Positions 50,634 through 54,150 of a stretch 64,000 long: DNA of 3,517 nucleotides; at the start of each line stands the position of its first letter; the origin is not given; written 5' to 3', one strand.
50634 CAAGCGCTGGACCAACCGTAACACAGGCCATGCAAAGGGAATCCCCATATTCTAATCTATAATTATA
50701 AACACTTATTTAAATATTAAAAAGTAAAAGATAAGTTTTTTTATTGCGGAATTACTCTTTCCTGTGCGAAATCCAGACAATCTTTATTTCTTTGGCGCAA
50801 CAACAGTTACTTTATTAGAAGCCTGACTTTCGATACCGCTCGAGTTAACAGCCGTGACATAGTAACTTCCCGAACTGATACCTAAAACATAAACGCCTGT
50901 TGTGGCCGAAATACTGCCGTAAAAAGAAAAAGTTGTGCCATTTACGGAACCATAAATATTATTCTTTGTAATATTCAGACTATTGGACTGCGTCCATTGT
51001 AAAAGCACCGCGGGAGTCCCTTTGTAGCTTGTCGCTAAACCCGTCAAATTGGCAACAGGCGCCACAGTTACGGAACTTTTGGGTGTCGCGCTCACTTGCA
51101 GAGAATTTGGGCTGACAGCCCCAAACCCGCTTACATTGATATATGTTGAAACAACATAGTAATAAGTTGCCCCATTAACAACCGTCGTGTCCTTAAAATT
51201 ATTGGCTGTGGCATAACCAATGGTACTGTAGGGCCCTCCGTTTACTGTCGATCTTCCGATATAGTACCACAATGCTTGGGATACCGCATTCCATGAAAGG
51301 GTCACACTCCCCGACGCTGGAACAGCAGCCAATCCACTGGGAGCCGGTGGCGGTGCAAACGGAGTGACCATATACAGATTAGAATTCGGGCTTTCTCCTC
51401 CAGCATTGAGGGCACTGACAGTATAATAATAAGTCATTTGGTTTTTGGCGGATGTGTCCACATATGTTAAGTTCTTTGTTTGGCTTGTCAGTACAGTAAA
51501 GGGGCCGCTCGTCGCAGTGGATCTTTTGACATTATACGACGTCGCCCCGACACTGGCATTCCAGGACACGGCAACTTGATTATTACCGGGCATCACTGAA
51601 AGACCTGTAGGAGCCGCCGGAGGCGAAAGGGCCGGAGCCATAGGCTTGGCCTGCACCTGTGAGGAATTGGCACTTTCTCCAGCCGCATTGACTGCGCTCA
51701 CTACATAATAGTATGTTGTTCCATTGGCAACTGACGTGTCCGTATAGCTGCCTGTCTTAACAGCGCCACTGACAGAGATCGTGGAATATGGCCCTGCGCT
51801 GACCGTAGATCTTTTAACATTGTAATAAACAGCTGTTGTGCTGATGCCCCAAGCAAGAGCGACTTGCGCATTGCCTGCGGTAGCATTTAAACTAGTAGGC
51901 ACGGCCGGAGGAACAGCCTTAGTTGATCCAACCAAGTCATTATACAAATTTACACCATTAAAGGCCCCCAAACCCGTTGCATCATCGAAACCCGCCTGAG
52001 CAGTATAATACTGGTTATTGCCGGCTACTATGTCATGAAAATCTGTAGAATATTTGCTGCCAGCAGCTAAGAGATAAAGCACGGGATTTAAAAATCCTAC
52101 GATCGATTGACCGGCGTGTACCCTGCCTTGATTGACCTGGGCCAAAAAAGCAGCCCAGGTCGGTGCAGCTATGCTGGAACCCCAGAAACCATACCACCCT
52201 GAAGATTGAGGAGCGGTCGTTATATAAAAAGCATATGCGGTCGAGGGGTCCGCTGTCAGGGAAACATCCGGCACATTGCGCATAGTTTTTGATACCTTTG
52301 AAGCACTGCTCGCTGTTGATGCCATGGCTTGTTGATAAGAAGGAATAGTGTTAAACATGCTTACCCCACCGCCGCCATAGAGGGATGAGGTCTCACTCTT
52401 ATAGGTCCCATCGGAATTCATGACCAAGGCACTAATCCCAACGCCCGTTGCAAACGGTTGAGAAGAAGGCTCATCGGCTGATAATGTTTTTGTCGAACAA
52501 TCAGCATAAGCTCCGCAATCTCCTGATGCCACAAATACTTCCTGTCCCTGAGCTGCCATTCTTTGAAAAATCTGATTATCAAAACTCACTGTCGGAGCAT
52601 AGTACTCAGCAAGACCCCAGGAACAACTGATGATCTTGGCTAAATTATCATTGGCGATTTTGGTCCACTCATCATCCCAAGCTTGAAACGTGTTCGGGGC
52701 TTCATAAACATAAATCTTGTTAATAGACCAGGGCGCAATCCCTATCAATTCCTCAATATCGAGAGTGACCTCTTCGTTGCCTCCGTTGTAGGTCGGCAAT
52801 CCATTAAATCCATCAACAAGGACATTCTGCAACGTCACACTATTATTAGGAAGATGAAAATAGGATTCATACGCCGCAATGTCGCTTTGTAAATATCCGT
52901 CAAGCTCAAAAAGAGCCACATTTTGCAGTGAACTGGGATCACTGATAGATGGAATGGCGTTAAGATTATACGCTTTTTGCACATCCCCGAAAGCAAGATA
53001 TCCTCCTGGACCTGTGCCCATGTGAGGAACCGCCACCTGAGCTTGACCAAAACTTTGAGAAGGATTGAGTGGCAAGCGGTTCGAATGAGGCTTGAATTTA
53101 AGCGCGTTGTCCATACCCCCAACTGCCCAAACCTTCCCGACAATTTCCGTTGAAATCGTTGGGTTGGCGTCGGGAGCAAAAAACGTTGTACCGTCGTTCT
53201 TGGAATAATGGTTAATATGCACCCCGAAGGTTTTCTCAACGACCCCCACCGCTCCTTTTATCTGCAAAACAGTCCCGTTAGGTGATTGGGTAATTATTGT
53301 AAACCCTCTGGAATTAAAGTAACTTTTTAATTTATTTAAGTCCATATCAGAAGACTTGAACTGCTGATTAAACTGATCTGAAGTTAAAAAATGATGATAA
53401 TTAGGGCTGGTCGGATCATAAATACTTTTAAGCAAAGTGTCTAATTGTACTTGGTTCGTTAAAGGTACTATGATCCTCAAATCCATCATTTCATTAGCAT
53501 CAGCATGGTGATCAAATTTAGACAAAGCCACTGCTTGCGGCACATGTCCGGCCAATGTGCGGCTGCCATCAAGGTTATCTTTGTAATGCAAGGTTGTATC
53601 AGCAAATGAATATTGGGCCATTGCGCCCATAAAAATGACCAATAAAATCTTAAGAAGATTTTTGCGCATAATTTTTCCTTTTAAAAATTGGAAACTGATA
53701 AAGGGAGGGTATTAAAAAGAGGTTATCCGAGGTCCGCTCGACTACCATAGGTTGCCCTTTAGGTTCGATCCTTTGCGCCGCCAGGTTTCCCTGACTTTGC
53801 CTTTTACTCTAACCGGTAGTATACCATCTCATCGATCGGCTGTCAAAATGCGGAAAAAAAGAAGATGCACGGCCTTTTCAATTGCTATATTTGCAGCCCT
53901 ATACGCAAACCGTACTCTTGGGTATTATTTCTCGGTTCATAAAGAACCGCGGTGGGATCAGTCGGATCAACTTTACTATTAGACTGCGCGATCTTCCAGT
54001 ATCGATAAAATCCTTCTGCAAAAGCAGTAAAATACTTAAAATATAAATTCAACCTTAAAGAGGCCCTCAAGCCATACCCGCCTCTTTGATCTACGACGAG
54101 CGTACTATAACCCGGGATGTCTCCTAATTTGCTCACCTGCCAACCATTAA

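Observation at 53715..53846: Candidate c-di-GMP-I (GEMM-I) riboswitch with a consensus promoter upstream of the first S53 protease and the T2SS block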

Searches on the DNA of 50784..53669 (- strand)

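Call 14: search_rna_families(sources=[L001, L002, L003, L004], threshold=gathering, show_alignments=4)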
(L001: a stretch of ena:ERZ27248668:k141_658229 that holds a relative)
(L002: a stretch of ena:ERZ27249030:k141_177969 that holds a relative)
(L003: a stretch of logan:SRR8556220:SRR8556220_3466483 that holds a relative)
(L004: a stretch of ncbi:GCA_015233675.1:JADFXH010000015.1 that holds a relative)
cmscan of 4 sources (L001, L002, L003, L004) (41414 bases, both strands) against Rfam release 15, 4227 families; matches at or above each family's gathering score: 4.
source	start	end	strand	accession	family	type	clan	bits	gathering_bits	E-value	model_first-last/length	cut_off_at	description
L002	1548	1632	+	RF01051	c-di-GMP-I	Cis-reg; riboswitch;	CL00126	53.8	35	6.5e-08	1-87/87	no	c-di-GMP-I riboswitch aptamer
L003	899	983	+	RF01051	c-di-GMP-I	Cis-reg; riboswitch;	CL00126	53.8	35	6.5e-08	1-87/87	no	c-di-GMP-I riboswitch aptamer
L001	5774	5880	+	RF01051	c-di-GMP-I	Cis-reg; riboswitch;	CL00126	53.2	35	9.2e-08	1-87/87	no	c-di-GMP-I riboswitch aptamer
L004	4927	5040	+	RF01051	c-di-GMP-I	Cis-reg; riboswitch;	CL00126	51.7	35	2.1e-07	1-87/87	no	c-di-GMP-I riboswitch aptamer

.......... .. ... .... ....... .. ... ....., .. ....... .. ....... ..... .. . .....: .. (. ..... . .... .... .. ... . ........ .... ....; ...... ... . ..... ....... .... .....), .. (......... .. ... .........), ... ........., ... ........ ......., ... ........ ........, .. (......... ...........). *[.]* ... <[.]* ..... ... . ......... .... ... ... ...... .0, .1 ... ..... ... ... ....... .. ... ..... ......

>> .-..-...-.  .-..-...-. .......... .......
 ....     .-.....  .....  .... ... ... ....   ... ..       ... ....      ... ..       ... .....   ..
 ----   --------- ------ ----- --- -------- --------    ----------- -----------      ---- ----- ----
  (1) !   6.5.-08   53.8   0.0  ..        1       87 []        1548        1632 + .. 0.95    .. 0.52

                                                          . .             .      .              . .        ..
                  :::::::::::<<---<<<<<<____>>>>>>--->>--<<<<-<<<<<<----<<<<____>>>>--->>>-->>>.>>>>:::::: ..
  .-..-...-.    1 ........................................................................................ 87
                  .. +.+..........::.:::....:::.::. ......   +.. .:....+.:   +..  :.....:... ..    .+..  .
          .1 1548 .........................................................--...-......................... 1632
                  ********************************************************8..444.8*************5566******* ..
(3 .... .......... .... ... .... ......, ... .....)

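Call 19: search_rna_families(sources=[L005, L006, L007, L008], threshold=gathering, show_alignments=6)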
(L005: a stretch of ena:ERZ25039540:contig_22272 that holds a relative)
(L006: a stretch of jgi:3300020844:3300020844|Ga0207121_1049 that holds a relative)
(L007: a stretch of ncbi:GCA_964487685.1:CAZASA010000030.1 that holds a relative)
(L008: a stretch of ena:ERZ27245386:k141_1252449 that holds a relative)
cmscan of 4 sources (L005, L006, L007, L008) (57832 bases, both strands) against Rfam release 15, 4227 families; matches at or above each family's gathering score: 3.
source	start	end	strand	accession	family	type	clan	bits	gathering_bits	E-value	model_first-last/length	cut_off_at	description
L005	5936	6016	+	RF01051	c-di-GMP-I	Cis-reg; riboswitch;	CL00126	52.9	35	1.6e-07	1-87/87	no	c-di-GMP-I riboswitch aptamer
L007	5795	5886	+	RF01051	c-di-GMP-I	Cis-reg; riboswitch;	CL00126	51.3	35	3.7e-07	1-87/87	no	c-di-GMP-I riboswitch aptamer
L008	779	870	+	RF01051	c-di-GMP-I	Cis-reg; riboswitch;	CL00126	51.3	35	3.7e-07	1-87/87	no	c-di-GMP-I riboswitch aptamer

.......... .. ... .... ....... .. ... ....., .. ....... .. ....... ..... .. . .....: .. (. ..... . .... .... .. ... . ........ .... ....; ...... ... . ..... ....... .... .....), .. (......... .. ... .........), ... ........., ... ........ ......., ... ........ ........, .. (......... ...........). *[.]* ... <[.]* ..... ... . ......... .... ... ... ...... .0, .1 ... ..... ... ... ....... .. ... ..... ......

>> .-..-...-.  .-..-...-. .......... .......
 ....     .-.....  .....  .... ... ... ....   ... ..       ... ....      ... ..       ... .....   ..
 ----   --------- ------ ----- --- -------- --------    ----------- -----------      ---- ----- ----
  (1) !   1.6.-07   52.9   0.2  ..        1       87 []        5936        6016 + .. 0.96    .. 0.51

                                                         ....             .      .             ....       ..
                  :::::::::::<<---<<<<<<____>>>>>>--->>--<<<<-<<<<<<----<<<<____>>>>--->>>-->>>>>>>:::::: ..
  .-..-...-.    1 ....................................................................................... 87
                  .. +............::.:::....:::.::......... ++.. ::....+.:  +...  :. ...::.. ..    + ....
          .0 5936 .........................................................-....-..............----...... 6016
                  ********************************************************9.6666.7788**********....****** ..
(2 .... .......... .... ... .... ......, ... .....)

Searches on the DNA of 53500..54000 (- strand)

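Call 5: search_rna_families(source=window, start=53500, end=54000, threshold=evalue, max_evalue=10, show_alignments=3)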
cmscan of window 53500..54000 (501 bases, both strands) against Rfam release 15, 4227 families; matches with E-value up to 10: 2.
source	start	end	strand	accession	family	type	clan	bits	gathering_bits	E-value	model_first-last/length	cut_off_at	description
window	53733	53811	-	RF01051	c-di-GMP-I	Cis-reg; riboswitch;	CL00126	49.7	35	7.9e-09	1-87/87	no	c-di-GMP-I riboswitch aptamer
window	53667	53748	-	RF03084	DUF2815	Gene; sRNA;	-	25.5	41.2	0.013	1-62/62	no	DUF2815 RNA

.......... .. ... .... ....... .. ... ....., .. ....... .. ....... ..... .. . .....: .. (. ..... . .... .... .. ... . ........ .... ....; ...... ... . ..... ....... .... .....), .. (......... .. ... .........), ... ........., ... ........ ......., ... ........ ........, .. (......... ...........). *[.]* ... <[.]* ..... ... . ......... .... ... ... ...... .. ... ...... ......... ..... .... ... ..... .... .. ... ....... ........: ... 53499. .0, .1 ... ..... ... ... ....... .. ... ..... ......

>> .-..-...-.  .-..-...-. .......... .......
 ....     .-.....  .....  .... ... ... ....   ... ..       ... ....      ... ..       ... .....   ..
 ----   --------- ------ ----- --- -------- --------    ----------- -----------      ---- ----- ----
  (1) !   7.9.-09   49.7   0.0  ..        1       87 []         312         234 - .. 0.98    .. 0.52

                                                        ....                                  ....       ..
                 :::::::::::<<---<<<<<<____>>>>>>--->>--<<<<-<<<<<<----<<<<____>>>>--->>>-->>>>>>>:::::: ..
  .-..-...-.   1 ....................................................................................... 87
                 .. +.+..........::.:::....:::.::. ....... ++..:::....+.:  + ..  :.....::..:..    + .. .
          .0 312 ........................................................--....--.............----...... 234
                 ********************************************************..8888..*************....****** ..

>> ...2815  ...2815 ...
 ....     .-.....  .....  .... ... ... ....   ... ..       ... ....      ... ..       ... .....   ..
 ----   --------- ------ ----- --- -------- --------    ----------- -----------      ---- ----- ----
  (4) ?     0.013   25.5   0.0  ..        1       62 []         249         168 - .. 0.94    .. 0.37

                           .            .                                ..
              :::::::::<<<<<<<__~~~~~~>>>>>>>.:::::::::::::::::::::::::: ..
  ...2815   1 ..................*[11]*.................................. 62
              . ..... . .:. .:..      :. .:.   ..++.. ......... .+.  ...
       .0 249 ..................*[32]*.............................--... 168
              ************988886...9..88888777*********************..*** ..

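Call 42: build_rna_model(alignment_id=A1, structure=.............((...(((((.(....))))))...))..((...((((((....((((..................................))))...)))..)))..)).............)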
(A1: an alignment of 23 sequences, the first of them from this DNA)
Model R1 built from alignment A1 (23 sequences, 127 columns); structure: as given.
model positions 103; base pairs 20; branch points 1; effective number of sequences 1.99; information 0.59 bits per position. Calibrated on 0.2 Mb of random sequence (short: E-values are rough).
structure used (alignment columns):
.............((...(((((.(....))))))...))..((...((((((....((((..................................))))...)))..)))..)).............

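Call 43: search_with_rna_model(model_id=R1, source=window, max_evalue=10, show_alignments=2)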
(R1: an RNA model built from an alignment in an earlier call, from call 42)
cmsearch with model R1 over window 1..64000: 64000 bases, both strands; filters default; matches with E-value up to 10: 2.
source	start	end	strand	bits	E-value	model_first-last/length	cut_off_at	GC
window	53722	53813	-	81.7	3.7e-19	1-103/103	no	0.52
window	20634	20702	+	10.5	0.49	1-103/103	no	0.43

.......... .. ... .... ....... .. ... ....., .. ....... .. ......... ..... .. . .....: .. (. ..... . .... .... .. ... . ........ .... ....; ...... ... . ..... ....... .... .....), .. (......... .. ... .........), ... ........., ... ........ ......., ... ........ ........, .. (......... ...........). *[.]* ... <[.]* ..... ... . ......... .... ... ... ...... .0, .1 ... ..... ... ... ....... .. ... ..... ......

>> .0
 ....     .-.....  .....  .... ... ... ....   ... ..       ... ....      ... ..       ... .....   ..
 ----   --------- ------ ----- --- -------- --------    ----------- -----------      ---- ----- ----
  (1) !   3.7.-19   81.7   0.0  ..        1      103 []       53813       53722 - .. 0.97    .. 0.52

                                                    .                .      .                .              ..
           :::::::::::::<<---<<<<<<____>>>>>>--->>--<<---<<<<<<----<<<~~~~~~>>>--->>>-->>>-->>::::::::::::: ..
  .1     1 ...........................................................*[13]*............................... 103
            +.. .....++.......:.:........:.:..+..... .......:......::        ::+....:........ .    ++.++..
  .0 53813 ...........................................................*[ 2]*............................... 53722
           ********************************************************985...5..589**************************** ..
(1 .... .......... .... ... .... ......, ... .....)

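Call 47: search_with_rna_model(model_id=R1, sources=[L006, L139, L156, L157, L158, L159], max_evalue=1, show_alignments=6)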
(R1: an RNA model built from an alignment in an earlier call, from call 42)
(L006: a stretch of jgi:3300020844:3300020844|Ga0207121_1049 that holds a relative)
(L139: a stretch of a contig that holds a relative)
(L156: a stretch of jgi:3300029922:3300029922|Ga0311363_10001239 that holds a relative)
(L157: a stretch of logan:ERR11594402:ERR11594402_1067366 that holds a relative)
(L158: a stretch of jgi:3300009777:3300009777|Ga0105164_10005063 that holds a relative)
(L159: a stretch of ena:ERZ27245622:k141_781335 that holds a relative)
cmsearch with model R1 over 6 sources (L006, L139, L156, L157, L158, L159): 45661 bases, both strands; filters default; matches with E-value up to 1: 5.
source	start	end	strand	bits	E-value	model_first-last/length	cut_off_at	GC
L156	1319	1418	+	89.9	2.1e-21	1-103/103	no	0.44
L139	8357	8454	-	73.9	2.5e-17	1-103/103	no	0.49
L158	1315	1433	+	52.2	8.6e-12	1-103/103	no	0.41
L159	1315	1433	+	52.2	8.6e-12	1-103/103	no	0.41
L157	455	563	+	49.3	4.6e-11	1-103/103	no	0.42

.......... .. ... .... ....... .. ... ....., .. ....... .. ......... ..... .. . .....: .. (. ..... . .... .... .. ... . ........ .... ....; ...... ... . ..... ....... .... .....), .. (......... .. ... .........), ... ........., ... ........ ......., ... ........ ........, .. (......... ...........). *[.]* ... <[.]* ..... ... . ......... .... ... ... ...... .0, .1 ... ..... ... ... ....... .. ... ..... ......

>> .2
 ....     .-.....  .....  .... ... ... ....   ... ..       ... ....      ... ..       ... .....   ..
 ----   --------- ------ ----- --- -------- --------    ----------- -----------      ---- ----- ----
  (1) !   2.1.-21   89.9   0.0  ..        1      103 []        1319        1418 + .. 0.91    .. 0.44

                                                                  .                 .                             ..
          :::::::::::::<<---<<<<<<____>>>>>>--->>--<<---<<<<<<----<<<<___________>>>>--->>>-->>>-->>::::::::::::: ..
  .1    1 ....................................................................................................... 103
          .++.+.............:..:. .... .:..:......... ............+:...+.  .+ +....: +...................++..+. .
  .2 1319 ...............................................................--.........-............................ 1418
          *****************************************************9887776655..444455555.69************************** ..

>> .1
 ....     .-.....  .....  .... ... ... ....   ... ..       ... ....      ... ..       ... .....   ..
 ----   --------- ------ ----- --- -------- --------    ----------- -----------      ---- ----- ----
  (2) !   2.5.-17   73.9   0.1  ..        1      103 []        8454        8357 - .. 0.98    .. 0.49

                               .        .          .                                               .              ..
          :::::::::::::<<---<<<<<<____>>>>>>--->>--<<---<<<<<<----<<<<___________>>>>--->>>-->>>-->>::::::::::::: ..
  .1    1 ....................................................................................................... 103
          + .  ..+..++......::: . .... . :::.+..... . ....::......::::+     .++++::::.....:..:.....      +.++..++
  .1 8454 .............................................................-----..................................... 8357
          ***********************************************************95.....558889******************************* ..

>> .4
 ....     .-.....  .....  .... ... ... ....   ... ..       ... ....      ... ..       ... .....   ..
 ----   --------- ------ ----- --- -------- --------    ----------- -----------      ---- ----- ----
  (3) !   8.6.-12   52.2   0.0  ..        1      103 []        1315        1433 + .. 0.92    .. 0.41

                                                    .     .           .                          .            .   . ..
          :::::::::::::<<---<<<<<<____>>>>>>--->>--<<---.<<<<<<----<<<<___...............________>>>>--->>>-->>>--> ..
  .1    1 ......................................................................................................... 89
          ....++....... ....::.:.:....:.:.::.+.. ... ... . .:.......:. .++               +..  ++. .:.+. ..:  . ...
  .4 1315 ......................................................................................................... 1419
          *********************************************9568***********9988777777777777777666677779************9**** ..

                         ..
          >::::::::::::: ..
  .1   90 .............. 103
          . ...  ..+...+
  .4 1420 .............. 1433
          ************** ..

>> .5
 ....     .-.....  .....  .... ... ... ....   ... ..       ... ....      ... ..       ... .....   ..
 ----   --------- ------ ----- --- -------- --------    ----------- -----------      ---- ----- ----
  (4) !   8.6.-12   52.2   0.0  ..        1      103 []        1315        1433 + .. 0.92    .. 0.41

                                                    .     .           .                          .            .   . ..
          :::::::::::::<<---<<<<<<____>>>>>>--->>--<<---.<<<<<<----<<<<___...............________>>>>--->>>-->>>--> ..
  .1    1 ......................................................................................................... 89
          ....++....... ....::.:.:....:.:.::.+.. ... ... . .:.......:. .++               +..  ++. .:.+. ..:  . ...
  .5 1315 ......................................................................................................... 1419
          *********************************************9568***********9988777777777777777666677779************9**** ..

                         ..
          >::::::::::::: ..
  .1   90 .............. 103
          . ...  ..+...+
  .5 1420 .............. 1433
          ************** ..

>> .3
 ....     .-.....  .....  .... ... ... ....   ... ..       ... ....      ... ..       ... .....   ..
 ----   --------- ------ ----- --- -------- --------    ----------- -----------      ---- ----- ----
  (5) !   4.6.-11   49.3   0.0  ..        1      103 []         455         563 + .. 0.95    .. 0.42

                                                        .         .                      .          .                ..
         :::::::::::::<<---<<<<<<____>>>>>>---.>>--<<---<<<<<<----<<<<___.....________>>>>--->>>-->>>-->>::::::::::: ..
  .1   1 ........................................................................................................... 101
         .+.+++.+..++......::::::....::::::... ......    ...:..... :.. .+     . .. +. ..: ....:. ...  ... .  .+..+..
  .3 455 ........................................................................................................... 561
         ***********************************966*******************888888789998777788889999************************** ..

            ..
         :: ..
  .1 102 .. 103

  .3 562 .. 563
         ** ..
